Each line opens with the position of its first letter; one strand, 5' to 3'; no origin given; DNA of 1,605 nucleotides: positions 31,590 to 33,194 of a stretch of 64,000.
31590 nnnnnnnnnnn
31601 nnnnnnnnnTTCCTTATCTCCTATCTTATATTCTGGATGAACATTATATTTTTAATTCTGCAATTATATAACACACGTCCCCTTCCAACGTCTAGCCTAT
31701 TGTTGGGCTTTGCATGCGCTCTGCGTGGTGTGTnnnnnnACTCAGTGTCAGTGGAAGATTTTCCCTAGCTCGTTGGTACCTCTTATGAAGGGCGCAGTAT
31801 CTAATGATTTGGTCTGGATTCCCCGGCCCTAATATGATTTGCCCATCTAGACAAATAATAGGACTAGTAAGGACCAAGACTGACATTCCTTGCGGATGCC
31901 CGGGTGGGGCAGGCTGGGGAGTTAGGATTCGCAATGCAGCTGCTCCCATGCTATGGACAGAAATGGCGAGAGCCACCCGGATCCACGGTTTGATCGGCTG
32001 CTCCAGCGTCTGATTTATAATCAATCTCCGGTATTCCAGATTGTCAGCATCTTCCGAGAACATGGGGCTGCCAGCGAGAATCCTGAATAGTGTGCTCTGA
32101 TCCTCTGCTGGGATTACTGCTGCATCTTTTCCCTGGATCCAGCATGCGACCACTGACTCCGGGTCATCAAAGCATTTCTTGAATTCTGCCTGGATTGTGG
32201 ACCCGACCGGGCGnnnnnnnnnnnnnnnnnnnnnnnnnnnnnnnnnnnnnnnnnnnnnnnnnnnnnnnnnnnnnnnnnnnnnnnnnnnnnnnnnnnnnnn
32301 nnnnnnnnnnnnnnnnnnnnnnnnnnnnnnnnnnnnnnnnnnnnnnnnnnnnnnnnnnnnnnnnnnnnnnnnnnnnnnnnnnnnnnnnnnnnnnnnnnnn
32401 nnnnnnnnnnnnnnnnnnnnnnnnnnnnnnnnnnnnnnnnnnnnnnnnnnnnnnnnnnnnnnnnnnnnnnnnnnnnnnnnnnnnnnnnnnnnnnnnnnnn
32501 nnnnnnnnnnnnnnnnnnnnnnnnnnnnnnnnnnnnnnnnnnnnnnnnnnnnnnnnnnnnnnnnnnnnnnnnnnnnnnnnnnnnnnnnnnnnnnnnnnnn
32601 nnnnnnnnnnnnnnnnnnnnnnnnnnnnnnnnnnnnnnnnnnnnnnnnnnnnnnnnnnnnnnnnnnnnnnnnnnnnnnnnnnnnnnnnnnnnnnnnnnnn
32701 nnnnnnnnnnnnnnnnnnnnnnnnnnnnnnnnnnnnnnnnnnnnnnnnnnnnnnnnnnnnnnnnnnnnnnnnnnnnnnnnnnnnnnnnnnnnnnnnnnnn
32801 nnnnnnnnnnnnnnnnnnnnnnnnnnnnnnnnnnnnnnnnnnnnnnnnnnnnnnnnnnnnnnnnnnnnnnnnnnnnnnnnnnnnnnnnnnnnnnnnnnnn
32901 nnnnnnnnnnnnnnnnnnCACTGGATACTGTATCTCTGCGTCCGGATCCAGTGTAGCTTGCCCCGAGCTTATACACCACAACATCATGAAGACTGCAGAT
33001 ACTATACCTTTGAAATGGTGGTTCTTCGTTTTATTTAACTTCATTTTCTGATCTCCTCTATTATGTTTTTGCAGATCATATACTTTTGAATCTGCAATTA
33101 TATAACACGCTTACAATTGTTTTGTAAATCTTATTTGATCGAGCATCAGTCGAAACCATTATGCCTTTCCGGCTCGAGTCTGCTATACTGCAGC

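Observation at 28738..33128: Three tandem paralogues of an unknown secreted protein family, each with its own conserved promoter and leader, and a possible Cys-His-Asp arrangement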

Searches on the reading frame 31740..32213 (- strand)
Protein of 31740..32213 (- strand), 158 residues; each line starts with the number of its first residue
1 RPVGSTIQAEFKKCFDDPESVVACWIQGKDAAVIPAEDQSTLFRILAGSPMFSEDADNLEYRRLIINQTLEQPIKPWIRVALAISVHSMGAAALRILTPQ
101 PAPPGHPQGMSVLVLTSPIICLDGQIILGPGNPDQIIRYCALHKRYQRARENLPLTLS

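Call 43: predict_structure(alignment_id=A4)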
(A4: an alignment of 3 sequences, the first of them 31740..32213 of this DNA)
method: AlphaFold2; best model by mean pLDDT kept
length: 158 residues; sequences in the alignment: 3
mean_pLDDT: 59.7   pTM: 0.47
mean pLDDT of the five models: 59.7, 59.1, 47.7, 44.3, 41.7
residues with pLDDT >= 90: 0; 70-90: 21; 50-70: 117; < 50: 20
segments of 3 or more residues with pLDDT < 50: 1-5, 50-53, 55-57, 156-158
pLDDT, mean of each block of 10 residues (from residue 1): 47 58 61 72 66 50 66 74 59 62 54 63 59 62 56 46
secondary structure, 60 per line:
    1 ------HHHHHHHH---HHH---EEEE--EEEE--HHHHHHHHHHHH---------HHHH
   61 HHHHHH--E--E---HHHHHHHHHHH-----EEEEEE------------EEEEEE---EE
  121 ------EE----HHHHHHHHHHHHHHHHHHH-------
elements in order: H7-14 E24-27 E30-33 H36-47 H57-66 H76-86 E92-97 E110-115 H133-151

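Call 47: fold_search(model_id=the predicted structure, library=pdb)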
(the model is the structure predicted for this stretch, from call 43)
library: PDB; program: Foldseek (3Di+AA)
matches with E <= 10: 74; with E <= 0.001: 0
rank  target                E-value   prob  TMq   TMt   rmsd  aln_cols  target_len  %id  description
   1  5na8_A                2.9e-01  0.06  0.14  0.06  18.3       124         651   14  Structure of DPP III from Bacteroides thetaiotaomicron in closed form (released 2017-11-15)
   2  5na8_B                3.7e-01  0.06  0.14  0.06  17.9       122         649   13  Structure of DPP III from Bacteroides thetaiotaomicron in closed form (released 2017-11-15)
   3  6eom                  6.7e-01  0.06  0.17  0.07  20.5       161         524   10  Structure of DPP III from Caldithrix abyssi (released 2018-03-07)
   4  5na7                  7.2e-01  0.02  0.11  0.04  19.3       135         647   12  Structure of DPP III from Bacteroides thetaiotaomicron (released 2017-11-15)
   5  5na6                  7.6e-01  0.02  0.10  0.05  18.7       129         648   12  Structure of Cys-null Se-Met DPP III from Bacteroides thetaiotaomicron (released 2017-11-15)
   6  1f2u_D                9.1e-01  0.03  0.12  0.13  17.2       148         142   10  Crystal Structure of RAD50 ABC-ATPase (released 2000-08-02)
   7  2zxi_B                1.7e+00  0.04  0.12  0.05  13.3        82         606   13  Structure of Aquifex aeolicus GidA in the form II crystal (released 2009-05-19)
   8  3r6y_G                1.9e+00  0.04  0.17  0.09  18.9        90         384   16  Crystal structure of chymotrypsin-treated aspartase from Bacillus sp. YM55-1 (released 2011-07-13)
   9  2zxi_D                1.9e+00  0.04  0.12  0.05  13.2        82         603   13  Structure of Aquifex aeolicus GidA in the form II crystal (released 2009-05-19)
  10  8eji_b                1.9e+00  0.04  0.17  0.18  13.3       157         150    6  Lassa virus glycoprotein complex (Josiah) bound to 19.7E Fab (released 2023-06-07)
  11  9csy_C                2.2e+00  0.02  0.15  0.11  14.1       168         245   11  SARS-CoV-2 papain-like protease (PLpro) bound to PF-07957472 (released 2024-10-02)
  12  3mxa_A                2.4e+00  0.02  0.14  0.10  18.2       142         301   14  Molecular basis of engineered meganuclease targeting of the endogenous human RAG1 locus (released 2010-10-06)
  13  1f2u_B                2.7e+00  0.01  0.12  0.12  17.9       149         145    9  Crystal Structure of RAD50 ABC-ATPase (released 2000-08-02)
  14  2zdi_B                2.8e+00  0.08  0.21  0.28   6.9        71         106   17  Crystal structure of Prefoldin from Pyrococcus horikoshii OT3 (released 2008-02-05)
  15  4wsm_6E               3.6e+00  0.08  0.18  0.19   7.5        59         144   15  Complex of 70S ribosome with tRNA-Leu and mRNA with G-U mismatch in the first position in the A- and P-sites (released 2015-06-10)
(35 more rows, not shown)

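Call 73: find_homologous_proteins(query=A4, max_evalue=10)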
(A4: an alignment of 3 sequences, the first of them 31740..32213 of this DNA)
Query A4 (3 sequences): 1459 candidates shared short words with the query, none scored E <= 10.

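Call 76: search_solved_structures(query=A4, max_evalue=10)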
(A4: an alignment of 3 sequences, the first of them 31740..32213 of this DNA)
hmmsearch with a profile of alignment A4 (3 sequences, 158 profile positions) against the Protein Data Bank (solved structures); distinct sequences matched with E-value up to 10: 3.
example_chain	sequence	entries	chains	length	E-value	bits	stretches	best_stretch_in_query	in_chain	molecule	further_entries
8eoi_E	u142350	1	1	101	1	12.3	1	55-98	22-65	ER membrane protein complex subunit 5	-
6ww7_E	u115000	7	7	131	1.5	11.7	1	55-101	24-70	Membrane magnesium transporter 1 | ER membrane protein complex subunit 5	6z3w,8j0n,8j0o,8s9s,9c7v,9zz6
7ado_E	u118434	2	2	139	1.7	11.5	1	55-100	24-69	Membrane magnesium transporter 1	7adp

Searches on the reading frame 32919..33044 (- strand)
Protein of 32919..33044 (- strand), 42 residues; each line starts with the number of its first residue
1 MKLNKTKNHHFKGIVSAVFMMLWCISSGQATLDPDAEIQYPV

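Call 72: find_homologous_proteins(query=A8, max_evalue=10)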
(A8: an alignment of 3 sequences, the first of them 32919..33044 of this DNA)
Query A8 (3 sequences): 1 candidates shared short words with the query, none scored E <= 10.
